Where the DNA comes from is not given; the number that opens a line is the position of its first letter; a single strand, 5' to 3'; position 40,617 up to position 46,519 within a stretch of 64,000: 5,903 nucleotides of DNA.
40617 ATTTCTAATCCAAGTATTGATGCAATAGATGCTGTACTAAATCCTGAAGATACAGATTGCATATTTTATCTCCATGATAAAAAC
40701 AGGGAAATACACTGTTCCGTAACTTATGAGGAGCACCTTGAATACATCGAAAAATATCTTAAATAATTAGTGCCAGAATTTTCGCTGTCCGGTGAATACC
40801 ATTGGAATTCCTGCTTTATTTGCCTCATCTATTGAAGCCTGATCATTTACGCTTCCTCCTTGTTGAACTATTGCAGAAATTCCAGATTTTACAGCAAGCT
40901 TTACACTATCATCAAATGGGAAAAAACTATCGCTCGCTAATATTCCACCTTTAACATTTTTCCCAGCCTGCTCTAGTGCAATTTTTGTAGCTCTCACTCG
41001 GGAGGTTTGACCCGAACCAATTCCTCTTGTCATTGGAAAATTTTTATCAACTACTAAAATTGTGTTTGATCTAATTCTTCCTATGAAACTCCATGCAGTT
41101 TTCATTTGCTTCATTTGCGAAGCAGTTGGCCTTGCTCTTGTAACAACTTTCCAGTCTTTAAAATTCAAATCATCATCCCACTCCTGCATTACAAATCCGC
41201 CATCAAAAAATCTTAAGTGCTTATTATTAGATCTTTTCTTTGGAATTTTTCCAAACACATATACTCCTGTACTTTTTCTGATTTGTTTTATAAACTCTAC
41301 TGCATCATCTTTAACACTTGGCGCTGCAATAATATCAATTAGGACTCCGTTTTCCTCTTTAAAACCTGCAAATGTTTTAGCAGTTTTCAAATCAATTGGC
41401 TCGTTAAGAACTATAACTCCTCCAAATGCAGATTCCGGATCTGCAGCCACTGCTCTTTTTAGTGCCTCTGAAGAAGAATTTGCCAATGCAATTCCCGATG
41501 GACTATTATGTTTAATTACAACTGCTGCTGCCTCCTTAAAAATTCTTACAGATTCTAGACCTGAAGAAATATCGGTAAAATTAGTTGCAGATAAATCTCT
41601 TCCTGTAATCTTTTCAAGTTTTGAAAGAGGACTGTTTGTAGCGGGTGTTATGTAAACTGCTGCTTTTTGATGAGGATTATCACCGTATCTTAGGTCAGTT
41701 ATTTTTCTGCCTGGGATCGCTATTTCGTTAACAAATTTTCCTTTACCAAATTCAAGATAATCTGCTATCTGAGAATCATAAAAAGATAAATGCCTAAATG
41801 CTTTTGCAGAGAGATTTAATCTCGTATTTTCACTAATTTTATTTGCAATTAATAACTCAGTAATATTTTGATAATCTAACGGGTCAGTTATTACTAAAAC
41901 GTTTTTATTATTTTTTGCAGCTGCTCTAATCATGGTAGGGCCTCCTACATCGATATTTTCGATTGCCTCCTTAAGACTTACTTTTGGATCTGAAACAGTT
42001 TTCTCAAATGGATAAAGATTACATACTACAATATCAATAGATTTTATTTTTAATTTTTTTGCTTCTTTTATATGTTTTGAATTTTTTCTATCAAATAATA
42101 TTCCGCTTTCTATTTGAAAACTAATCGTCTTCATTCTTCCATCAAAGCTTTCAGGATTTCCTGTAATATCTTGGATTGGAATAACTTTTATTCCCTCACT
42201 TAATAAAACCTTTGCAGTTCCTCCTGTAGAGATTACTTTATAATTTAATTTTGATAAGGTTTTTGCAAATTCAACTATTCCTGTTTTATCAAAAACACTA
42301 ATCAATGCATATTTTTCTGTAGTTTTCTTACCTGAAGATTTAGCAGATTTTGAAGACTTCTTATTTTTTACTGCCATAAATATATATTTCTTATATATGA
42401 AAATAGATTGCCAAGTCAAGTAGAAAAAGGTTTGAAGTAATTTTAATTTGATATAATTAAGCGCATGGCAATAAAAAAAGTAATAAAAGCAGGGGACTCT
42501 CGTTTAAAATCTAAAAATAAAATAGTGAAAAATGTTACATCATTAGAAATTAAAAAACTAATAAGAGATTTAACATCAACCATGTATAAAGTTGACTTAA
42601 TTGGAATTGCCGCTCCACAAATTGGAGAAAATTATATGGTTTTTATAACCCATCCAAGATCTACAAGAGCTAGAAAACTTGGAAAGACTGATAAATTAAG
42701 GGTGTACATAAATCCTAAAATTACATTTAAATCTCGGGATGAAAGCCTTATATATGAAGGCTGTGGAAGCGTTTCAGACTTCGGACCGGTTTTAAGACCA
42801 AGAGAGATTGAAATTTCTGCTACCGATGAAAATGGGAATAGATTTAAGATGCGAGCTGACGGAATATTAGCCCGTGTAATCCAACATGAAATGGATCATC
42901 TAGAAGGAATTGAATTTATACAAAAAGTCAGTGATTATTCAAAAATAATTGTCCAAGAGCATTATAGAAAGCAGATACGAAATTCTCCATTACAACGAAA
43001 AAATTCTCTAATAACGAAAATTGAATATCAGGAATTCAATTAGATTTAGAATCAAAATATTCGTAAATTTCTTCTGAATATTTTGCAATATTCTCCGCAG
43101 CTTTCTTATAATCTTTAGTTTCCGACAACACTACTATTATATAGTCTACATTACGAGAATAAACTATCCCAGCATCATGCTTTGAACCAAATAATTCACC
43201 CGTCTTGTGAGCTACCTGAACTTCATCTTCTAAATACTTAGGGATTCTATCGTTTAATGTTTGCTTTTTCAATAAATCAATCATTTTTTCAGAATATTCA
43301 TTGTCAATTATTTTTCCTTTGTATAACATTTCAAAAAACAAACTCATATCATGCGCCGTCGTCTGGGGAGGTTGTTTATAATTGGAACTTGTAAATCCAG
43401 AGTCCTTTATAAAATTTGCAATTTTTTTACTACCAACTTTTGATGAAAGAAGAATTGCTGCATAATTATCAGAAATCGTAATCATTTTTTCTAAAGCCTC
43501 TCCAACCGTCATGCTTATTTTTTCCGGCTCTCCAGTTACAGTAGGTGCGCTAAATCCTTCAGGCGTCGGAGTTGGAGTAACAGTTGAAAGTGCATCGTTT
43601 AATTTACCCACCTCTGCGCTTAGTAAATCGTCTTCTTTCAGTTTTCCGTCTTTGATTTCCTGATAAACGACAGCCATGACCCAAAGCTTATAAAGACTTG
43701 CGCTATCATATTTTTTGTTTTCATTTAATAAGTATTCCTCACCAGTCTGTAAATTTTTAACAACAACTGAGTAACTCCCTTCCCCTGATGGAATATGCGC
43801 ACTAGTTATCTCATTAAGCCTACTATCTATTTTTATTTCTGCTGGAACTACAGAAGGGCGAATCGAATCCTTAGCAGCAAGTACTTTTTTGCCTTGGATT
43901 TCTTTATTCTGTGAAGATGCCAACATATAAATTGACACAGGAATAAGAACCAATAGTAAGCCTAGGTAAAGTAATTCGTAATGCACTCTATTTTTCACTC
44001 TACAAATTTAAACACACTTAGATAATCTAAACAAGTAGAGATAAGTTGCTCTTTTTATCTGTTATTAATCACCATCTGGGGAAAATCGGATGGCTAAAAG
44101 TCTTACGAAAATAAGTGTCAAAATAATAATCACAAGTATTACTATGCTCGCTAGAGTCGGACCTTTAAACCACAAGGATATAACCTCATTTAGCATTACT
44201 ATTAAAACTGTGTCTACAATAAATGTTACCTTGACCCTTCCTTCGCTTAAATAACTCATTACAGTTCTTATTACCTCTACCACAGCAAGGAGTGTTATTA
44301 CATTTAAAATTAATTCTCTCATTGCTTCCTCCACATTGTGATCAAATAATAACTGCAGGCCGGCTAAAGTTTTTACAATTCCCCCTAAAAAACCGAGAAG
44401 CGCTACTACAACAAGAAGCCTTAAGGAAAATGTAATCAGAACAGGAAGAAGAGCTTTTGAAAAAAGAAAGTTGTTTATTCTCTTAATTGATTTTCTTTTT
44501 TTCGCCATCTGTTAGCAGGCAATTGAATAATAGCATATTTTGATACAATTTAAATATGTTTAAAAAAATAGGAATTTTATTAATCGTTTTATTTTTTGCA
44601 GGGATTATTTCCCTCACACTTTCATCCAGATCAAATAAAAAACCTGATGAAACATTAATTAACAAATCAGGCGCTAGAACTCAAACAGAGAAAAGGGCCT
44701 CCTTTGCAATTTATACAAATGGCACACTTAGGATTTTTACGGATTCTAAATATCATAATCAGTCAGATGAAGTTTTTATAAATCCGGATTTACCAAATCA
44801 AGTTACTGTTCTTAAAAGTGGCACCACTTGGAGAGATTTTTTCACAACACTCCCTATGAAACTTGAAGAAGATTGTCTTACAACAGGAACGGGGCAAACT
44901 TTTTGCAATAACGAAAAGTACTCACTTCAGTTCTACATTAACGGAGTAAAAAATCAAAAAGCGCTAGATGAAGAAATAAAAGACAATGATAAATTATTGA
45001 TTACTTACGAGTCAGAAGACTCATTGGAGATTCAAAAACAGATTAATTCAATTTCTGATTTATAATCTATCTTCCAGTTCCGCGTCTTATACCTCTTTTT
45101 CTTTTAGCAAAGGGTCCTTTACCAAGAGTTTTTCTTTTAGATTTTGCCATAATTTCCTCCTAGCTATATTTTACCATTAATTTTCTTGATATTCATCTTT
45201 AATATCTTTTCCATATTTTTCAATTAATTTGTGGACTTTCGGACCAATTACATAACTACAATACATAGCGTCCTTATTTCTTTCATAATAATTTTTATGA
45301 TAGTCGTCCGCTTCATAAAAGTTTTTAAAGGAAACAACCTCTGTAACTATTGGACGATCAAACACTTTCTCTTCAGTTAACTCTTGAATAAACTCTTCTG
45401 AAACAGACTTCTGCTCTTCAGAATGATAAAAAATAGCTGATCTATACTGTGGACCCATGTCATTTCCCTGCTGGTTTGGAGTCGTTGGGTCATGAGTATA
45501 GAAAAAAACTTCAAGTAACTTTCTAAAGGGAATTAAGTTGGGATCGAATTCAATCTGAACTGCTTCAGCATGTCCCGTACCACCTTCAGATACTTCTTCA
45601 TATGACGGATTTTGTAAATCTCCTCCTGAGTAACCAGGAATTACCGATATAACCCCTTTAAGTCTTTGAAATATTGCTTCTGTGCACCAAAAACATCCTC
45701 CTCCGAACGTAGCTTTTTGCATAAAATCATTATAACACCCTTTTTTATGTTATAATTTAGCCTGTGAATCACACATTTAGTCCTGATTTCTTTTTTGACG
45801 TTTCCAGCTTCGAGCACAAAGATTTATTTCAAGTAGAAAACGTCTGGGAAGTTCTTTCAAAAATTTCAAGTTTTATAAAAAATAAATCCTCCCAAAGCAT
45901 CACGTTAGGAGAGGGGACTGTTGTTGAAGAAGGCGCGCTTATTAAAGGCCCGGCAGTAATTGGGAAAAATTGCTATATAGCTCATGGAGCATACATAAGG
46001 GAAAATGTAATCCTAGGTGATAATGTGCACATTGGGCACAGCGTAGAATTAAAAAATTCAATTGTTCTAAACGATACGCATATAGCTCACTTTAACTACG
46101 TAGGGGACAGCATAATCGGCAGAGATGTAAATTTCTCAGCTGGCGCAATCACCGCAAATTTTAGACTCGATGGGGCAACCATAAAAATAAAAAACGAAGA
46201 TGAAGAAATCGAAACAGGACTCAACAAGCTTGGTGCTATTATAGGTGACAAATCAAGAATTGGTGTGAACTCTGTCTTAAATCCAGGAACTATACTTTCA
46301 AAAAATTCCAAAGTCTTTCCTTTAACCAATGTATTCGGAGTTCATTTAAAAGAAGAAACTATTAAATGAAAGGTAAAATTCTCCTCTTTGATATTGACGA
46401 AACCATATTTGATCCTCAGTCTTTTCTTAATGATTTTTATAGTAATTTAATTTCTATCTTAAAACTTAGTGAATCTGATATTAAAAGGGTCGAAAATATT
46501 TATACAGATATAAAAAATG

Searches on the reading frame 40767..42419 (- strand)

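Call 10: search_protein_families(library=pfam, proteins=[window:40767-42419:-], max_evalue=0.001)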
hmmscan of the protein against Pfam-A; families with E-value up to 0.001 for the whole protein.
window:40767-42419:- (550 aa): 2 families
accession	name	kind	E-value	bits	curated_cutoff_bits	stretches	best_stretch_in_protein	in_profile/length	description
PF01808.24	AICARFT_IMPCHas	-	1.1e-82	278.4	25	1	167-484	1-311/311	AICARFT/IMPCHase bienzyme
PF02142.27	MGS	-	4.2e-22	78.5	24.1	1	47-162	1-94/94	MGS-like domain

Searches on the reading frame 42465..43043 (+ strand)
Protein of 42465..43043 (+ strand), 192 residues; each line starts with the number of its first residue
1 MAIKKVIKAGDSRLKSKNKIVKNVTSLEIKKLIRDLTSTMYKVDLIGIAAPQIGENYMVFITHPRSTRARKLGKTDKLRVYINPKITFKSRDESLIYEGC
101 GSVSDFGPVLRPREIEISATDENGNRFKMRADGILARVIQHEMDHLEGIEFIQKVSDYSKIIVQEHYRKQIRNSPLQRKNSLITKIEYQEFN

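Call 10: search_protein_families(library=pfam, proteins=[window:42465-43043:+], max_evalue=0.001)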
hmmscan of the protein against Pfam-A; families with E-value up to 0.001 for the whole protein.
window:42465-43043:+ (192 aa): 1 family
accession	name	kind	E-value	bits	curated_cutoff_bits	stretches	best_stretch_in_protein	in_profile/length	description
PF01327.26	Pep_deformylase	-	6.9e-40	136.6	22.8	1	3-158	1-153/156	Polypeptide deformylase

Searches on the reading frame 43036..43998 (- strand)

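Call 10: search_protein_families(library=pfam, proteins=[window:43036-43998:-], max_evalue=0.001)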
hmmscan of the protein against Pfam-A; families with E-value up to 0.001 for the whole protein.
window:43036-43998:- (320 aa): 2 families
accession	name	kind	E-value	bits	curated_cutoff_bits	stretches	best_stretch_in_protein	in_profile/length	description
PF13354.11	Beta-lactamase2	-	1.2e-47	162.5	22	1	77-291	1-213/214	Beta-lactamase enzyme family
PF00768.25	Peptidase_S11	-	0.00029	20.8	27.6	1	79-197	16-123/239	D-alanyl-D-alanine carboxypeptidase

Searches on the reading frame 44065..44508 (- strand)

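Call 108: search_protein_families(library=pfam, proteins=[window:44065-44508:-], max_evalue=0.001)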
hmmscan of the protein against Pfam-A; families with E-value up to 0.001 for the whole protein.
window:44065-44508:- (147 aa): 1 family
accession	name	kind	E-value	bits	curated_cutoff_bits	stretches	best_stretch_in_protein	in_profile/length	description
PF06146.17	PsiE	-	5.2e-08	33.5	23.9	1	27-139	5-117/122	Phosphate-starvation-inducible E family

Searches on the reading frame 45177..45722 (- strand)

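Call 108: search_protein_families(library=pfam, proteins=[window:45177-45722:-], max_evalue=0.001)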
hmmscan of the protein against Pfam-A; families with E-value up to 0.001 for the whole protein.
window:45177-45722:- (181 aa): 1 family
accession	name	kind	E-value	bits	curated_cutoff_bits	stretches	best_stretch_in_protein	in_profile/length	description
PF01625.27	PMSR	-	5.5e-65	218.7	23.7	1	3-155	1-152/153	Peptide methionine sulfoxide reductase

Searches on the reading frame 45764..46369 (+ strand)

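Call 108: search_protein_families(library=pfam, proteins=[window:45764-46369:+], max_evalue=0.001)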
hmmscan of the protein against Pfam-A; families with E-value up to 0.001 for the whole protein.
window:45764-46369:+ (201 aa): 5 families
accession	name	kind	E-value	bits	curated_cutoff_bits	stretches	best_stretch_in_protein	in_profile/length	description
PF00132.30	Hexapep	-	4.1e-17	61.5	27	1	64-97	2-35/36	Bacterial transferase hexapeptide (six repeats)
PF25084.1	LbH_EIF2B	-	6.1e-15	55.6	54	2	43-108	19-82/105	EIF2B subunit epsilon LbH domain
PF24894.1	Hexapep_GlmU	-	1e-09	38.8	23.3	2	47-114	20-84/104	GlmU-like, C-terminal hexapeptide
PF14602.12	Hexapep_2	-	1.8e-07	31.2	27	0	158-184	2-26/34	Hexapeptide repeat of succinyl-transferase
PF25087.1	GMPPB_C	-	2.8e-06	27.4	39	0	43-108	18-83/110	GMPPB C-terminal domain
